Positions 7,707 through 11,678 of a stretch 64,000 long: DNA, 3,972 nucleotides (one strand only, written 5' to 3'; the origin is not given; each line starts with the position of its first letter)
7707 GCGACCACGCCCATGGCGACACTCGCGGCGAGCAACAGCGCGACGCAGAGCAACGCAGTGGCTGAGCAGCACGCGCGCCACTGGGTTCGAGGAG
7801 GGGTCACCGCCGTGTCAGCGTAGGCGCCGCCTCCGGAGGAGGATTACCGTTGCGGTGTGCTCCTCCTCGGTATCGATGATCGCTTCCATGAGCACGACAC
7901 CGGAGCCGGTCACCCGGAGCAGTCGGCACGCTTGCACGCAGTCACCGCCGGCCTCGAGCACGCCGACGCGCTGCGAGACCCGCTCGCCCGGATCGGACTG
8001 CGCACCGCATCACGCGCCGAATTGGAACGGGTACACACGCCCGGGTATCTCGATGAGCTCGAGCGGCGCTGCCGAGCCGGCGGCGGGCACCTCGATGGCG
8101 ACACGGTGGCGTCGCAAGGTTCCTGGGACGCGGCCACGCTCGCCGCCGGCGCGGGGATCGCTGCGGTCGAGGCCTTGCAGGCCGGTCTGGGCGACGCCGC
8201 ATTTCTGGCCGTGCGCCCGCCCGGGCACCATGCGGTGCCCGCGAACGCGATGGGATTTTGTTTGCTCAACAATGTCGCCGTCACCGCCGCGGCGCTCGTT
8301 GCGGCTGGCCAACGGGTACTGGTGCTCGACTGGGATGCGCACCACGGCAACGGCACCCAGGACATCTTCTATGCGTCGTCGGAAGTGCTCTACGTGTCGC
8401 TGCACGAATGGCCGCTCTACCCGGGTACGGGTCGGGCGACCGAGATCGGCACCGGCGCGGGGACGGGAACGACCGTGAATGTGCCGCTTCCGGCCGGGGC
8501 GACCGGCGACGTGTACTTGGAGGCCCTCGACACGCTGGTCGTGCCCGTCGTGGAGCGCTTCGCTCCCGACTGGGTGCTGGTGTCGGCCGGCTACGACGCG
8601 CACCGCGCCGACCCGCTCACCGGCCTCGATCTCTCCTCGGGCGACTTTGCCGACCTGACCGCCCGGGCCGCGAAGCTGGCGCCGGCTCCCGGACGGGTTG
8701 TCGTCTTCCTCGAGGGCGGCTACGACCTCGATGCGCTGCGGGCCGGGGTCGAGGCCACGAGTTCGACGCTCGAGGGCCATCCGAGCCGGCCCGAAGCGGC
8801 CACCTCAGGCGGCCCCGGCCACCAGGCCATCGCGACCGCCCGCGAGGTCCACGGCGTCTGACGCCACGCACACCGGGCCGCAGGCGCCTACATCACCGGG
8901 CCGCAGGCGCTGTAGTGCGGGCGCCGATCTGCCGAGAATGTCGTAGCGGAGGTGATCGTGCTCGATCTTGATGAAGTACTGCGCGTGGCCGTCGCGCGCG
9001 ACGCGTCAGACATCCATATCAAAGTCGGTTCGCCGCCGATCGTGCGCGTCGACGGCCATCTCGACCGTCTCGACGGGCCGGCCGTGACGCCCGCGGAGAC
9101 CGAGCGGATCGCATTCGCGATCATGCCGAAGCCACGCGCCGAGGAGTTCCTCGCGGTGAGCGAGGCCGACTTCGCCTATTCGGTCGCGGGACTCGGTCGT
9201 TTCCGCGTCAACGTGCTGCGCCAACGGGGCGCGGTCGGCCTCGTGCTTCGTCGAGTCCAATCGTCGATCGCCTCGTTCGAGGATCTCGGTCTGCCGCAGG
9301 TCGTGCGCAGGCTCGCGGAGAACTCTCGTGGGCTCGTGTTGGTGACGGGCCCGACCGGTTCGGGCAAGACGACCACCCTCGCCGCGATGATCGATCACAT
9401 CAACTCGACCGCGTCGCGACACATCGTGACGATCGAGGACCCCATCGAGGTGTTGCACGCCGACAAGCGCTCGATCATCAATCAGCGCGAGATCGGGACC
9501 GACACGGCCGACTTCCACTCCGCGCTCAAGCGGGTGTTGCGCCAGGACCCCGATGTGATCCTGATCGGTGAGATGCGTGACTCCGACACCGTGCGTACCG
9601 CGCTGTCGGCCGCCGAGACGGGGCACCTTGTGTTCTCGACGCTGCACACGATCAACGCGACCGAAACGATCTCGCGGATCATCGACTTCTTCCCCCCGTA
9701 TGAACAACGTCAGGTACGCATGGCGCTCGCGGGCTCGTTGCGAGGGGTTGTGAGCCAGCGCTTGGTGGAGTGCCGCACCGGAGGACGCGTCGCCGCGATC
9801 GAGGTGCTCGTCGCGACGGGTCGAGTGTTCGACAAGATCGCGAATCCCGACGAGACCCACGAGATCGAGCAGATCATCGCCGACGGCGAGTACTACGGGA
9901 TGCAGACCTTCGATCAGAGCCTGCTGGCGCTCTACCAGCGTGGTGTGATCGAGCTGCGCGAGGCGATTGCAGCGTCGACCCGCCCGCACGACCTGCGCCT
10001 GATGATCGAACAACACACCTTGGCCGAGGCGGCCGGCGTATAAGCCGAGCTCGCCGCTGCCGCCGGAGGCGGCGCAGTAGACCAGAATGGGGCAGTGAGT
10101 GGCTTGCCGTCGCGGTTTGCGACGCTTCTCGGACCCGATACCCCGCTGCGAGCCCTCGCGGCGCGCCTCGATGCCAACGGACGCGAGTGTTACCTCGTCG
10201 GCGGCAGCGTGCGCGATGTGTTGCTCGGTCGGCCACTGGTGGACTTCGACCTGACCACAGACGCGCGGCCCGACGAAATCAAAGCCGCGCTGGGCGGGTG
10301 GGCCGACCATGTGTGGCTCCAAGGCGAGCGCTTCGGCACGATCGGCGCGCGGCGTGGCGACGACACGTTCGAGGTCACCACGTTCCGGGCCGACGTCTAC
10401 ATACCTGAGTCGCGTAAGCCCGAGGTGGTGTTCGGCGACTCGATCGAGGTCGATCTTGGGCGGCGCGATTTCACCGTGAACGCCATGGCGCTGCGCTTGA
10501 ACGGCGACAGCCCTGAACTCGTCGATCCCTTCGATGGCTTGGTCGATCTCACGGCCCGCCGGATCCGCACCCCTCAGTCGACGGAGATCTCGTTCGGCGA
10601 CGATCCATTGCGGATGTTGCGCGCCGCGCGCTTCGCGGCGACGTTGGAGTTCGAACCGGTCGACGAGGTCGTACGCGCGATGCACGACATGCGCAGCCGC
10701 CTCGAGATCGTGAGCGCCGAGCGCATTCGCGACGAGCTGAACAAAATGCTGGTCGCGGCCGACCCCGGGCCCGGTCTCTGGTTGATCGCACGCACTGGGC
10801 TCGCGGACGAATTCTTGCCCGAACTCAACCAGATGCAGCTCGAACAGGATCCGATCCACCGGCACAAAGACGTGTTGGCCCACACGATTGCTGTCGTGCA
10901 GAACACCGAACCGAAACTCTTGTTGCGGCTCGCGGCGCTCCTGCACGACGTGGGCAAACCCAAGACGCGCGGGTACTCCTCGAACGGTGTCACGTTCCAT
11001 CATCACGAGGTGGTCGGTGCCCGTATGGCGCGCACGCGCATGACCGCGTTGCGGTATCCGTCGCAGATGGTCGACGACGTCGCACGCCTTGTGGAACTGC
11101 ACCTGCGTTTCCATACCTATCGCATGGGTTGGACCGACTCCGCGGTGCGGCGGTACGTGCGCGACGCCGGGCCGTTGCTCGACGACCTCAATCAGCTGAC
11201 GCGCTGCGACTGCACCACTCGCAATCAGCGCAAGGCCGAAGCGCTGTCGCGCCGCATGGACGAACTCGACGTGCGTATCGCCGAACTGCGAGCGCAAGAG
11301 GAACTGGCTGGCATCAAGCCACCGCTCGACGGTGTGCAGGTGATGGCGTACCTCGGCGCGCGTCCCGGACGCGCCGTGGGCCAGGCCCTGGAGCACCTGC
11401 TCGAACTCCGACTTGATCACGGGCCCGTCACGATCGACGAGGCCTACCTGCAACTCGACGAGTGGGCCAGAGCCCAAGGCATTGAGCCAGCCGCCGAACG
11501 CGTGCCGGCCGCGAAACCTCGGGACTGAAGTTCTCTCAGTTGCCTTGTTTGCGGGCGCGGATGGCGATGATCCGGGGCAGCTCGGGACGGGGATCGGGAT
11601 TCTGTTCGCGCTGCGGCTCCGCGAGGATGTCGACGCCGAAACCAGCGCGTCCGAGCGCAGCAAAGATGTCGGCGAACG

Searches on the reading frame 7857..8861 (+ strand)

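Call 44: search_protein_families(library=pfam, proteins=[window:7857-8861:+])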
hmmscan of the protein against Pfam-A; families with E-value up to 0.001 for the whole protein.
window:7857-8861:+ (334 aa): 1 family
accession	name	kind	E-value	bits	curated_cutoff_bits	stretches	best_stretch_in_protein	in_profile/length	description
PF00850.24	Hist_deacetyl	-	1.2e-87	294.5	27.9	1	19-303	1-296/298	Histone deacetylase domain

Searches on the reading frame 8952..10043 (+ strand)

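Call 44: search_protein_families(library=pfam, proteins=[window:8952-10043:+])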
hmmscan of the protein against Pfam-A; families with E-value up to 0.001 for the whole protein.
window:8952-10043:+ (363 aa): 10 families
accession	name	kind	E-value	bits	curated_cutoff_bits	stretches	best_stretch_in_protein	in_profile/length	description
PF00437.27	T2SSE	-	7.4e-52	176.7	24.9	1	4-307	10-307/370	Type II/IV secretion system protein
PF13604.12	AAA_30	-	5.7e-06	26.6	27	1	116-154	8-46/191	AAA domain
PF13191.12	AAA_16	-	7.2e-06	27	32.6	1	117-225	15-132/167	AAA ATPase domain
PF04851.21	ResIII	-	2.9e-05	24.5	22.5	1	124-238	21-114/164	Type III restriction enzyme, res subunit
PF13401.12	AAA_22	-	5e-05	24.1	27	1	125-164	4-42/130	AAA domain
PF25199.1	nSTAND_NTPase5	-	6.5e-05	23.2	34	1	120-188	35-107/145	Novel STAND NTPase 5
PF13173.12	AAA_14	-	0.00049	20.6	27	0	127-270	3-106/129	AAA domain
PF00004.35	AAA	-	0.00064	20.6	21.2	0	129-210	1-68/131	ATPase family associated with various cellular activities (AAA)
PF13245.12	AAA_19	-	0.00073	20.2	25.1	0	126-177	11-56/134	AAA domain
PF13476.12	AAA_23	-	0.00095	20.3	27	0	125-146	18-39/201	AAA domain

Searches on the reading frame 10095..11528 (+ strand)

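Call 44: search_protein_families(library=pfam, proteins=[window:10095-11528:+])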
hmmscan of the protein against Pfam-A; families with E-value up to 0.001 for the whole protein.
window:10095-11528:+ (477 aa): 3 families
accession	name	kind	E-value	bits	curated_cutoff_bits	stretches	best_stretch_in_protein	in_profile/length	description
PF01743.26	PolyA_pol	-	1.8e-33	116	23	1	32-158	1-126/126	Poly A polymerase head domain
PF12627.12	PolyA_pol_RNAbd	-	1e-14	54.4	22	1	186-246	2-62/64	Probable RNA and SrmB- binding site of polymerase A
PF01966.28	HD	-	6.1e-12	46.3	22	1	271-343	21-92/116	HD domain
